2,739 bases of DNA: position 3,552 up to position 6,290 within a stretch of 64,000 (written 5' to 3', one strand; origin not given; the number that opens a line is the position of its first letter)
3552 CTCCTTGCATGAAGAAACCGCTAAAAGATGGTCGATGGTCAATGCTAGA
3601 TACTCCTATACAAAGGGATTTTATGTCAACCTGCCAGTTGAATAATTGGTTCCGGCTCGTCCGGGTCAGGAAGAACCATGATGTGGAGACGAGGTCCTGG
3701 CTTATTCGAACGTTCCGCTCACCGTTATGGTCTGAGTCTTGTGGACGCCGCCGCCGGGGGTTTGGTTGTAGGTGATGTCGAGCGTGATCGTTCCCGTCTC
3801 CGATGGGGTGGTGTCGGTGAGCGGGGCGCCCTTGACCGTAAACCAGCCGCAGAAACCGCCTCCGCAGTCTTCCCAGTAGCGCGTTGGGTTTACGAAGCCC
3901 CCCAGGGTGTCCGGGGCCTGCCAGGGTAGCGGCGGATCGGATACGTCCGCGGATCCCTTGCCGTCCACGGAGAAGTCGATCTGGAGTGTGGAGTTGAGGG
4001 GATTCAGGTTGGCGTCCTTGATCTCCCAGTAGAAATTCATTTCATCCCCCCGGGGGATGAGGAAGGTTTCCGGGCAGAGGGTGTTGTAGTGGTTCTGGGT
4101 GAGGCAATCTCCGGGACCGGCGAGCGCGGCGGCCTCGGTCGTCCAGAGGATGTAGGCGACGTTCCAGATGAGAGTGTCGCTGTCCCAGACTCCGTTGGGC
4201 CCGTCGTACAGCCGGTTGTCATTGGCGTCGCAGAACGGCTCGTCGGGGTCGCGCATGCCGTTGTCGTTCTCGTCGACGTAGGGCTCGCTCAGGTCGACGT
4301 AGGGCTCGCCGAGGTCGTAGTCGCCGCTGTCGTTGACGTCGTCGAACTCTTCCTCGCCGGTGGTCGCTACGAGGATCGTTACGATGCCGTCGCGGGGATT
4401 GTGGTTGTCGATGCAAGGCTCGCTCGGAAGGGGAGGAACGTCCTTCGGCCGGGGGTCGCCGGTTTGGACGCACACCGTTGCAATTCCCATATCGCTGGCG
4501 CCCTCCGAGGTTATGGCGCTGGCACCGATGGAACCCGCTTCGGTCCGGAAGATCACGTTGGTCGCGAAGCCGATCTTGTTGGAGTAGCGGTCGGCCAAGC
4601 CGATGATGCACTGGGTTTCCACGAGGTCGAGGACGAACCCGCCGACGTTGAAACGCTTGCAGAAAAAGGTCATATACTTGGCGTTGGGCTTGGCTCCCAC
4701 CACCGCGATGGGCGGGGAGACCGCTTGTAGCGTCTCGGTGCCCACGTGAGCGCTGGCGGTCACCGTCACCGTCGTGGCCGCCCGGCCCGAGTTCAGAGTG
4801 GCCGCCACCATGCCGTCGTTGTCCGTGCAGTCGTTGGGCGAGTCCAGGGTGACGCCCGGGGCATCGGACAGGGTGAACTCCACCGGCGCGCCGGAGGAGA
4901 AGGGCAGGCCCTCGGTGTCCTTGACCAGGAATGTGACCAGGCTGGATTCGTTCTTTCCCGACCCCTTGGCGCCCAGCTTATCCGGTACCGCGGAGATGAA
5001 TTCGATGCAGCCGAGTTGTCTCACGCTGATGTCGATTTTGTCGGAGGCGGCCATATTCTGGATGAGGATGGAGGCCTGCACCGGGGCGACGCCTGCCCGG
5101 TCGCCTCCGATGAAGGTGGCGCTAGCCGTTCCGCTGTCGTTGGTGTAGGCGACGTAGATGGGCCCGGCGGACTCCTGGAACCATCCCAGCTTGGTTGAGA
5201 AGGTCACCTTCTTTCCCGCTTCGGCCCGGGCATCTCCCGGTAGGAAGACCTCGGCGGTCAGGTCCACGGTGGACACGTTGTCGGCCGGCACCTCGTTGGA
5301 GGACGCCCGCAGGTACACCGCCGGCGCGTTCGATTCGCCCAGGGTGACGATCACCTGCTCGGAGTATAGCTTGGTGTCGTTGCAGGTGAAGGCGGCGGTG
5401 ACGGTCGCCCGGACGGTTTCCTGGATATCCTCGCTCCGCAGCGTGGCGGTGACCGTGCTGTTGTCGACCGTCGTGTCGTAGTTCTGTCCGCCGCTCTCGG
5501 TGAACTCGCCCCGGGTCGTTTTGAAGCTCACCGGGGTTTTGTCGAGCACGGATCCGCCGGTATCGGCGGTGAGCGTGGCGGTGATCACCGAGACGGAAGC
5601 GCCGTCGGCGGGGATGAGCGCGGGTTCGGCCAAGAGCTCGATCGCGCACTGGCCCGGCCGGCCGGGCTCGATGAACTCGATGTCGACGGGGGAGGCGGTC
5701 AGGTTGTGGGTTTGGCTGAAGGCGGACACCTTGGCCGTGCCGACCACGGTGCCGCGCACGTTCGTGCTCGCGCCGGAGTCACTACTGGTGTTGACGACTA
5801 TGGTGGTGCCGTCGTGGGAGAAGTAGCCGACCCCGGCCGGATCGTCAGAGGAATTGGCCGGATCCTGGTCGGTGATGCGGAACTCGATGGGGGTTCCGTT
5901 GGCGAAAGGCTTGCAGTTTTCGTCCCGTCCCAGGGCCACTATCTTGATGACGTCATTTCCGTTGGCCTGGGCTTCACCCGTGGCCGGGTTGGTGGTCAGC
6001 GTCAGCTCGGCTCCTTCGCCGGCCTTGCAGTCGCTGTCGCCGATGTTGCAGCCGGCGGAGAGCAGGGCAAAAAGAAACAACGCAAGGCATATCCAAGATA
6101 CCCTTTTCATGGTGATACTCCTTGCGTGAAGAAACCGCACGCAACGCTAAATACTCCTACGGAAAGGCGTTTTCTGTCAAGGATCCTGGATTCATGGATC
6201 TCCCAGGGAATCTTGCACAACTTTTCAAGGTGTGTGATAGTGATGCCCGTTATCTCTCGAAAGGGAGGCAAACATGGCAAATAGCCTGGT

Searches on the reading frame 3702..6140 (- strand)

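Call 60: search_protein_families(library=pfam, proteins=[window:3702-6140:-], max_evalue=0.00001)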
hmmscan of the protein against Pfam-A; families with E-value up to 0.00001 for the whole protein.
window:3702-6140:- (812 aa): 2 families
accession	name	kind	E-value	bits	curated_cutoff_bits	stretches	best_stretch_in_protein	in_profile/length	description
PF02369.22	Big_1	-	1e-15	58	34.9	1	398-469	17-85/93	Bacterial Ig-like domain (group 1)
PF09134.16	Invasin_D3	-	6.1e-11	43.1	33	0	386-464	11-82/98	Invasin, domain 3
